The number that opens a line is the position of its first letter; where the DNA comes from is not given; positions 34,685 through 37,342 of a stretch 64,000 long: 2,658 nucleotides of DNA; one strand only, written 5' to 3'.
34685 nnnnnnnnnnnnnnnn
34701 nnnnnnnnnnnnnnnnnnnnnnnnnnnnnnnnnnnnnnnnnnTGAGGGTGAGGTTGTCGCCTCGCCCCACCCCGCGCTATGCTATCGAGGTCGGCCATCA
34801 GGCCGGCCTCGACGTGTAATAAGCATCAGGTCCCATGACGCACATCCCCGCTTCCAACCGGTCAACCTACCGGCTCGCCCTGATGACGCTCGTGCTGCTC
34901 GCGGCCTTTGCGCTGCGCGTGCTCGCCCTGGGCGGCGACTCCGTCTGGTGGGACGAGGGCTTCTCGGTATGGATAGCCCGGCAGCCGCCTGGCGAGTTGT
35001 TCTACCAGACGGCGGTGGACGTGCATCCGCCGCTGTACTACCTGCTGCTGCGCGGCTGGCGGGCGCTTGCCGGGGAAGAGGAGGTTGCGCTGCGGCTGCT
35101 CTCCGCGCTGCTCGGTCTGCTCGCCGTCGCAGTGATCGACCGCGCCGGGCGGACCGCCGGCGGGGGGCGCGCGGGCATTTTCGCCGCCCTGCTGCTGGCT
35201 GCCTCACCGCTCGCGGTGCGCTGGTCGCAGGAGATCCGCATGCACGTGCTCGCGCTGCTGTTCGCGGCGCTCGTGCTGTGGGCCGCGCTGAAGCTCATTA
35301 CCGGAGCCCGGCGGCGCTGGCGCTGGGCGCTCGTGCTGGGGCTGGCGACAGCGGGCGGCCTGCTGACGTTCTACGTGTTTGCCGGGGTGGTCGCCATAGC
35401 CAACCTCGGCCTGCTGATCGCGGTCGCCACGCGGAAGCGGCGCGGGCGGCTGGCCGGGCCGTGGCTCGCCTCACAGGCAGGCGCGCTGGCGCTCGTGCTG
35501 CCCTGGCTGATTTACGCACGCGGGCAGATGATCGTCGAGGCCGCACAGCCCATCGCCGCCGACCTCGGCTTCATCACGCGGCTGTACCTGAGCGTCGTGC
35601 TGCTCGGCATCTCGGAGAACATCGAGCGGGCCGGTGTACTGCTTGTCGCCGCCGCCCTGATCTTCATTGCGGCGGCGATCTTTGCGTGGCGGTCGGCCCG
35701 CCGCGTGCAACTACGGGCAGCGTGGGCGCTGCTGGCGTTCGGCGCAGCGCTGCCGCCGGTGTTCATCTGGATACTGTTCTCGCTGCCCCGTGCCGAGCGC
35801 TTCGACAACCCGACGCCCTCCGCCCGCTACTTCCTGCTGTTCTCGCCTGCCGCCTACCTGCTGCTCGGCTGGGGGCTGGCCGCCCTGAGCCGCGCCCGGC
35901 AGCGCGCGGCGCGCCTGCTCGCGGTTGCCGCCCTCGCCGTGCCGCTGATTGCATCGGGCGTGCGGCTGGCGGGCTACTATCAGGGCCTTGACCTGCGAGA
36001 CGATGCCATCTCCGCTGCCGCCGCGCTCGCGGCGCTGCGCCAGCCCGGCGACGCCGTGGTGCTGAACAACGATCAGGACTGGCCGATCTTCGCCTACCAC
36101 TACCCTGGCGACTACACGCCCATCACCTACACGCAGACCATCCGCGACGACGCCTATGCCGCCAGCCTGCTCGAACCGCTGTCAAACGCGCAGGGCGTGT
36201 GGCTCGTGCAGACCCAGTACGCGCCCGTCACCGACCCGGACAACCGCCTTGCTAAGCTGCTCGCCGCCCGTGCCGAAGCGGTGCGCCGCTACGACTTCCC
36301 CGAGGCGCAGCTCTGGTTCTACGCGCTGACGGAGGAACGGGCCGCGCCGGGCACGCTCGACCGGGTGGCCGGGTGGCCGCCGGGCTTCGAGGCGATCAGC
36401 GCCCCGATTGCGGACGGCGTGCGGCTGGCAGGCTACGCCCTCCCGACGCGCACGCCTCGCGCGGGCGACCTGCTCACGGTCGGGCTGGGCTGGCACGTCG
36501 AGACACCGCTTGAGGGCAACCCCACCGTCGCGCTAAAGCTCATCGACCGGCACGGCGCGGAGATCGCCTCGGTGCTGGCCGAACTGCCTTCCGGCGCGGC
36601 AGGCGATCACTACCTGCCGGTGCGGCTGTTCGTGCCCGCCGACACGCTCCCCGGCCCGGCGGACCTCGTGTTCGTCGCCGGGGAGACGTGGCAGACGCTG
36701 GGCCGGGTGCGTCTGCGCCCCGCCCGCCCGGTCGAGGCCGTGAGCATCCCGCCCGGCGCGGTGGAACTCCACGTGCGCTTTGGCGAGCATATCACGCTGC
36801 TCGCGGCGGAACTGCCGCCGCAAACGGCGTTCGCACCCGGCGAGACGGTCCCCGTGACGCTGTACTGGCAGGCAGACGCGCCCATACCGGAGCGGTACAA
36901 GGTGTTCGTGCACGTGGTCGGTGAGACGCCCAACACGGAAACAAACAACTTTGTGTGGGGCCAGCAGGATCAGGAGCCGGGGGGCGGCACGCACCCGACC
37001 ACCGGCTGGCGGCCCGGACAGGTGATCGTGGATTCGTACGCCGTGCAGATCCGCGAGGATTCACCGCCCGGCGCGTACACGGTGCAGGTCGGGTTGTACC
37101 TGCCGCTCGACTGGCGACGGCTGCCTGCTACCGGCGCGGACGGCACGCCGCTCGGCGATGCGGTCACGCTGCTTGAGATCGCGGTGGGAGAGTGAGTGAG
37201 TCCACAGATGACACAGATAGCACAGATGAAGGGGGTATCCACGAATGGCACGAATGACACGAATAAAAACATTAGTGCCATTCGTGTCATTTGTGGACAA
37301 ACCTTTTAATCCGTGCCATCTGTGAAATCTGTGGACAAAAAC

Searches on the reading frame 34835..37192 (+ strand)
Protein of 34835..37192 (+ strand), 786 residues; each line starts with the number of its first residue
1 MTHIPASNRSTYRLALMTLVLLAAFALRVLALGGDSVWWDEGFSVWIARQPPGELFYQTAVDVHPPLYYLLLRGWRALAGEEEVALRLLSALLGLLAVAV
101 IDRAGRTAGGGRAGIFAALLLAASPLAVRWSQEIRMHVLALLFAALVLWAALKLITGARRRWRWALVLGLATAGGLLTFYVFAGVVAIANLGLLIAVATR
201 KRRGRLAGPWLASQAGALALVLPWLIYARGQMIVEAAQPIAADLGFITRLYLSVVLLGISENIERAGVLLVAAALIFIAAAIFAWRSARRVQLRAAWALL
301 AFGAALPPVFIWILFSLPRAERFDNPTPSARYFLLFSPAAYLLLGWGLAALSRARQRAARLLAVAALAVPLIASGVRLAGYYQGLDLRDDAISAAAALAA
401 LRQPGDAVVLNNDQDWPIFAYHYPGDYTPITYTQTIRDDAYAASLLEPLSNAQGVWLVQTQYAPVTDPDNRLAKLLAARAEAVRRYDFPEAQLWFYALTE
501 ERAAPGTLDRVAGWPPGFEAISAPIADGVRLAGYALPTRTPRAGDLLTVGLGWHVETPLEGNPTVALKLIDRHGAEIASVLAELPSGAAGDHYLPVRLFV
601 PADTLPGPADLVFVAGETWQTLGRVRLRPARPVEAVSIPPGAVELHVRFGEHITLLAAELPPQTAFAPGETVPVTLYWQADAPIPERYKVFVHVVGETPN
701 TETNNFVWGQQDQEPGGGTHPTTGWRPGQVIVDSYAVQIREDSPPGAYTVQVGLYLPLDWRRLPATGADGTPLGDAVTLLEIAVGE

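Call 3: search_protein_families(library=pfam, proteins=[window:34835-37192:+], max_evalue=0.01)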
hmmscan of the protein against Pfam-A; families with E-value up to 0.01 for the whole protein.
window:34835-37192:+ (786 aa): 1 family
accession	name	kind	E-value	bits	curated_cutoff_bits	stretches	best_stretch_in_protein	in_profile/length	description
PF13231.12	PMT_2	-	4.7e-19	69.6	26.1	1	64-227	2-160/160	Dolichyl-phosphate-mannose-protein mannosyltransferase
